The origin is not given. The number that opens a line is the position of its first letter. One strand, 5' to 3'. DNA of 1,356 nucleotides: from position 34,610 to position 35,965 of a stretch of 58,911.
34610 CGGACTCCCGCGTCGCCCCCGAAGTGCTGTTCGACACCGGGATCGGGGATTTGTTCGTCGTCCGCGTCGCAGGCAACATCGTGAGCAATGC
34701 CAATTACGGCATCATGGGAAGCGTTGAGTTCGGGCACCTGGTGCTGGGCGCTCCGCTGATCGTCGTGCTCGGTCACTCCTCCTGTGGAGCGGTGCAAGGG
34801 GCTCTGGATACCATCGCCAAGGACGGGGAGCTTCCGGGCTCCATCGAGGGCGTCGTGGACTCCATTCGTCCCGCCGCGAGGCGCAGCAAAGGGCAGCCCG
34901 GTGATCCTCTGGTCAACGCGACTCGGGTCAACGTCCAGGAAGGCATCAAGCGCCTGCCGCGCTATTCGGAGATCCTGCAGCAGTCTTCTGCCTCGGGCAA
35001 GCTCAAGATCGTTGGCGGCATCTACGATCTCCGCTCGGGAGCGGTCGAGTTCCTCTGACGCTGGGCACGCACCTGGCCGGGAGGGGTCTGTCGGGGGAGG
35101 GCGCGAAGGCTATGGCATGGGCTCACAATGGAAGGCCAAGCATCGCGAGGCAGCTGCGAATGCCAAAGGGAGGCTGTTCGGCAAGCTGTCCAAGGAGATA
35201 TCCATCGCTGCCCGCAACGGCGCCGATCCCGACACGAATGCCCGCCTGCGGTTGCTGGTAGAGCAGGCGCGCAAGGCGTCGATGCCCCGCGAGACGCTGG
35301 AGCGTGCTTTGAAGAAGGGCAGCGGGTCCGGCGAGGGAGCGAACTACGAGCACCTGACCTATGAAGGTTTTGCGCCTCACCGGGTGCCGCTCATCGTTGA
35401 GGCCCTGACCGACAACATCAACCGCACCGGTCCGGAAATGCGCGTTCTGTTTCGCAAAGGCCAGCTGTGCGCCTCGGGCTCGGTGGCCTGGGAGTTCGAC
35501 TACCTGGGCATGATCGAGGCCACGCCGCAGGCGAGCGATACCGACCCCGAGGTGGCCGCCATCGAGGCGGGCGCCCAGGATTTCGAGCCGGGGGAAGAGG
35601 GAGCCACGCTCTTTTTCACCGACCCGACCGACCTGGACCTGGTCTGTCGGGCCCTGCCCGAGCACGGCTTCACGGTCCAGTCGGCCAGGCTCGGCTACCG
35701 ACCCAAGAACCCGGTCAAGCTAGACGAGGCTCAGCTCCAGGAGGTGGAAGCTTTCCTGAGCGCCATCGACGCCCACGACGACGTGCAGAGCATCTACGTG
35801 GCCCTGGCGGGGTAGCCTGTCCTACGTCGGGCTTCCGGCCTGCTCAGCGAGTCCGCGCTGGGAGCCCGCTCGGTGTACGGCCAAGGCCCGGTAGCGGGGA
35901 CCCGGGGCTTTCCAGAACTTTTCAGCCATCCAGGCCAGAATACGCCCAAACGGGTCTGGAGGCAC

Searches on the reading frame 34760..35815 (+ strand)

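Call 50: search_protein_families(library=pfam, proteins=[window:34760-35815:+], max_evalue=0.001)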
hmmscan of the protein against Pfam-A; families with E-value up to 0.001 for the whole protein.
window:34760-35815:+ (351 aa): 2 families
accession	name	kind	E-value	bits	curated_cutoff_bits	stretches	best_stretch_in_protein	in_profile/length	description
PF01709.26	Transcrip_reg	-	5e-41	140.5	27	1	196-347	1-158/160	TACO1/YebC second and third domain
PF20772.2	TACO1_YebC_N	-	8.8e-22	77.8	36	1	126-189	7-72/73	TACO1/YebC protein N-terminal domain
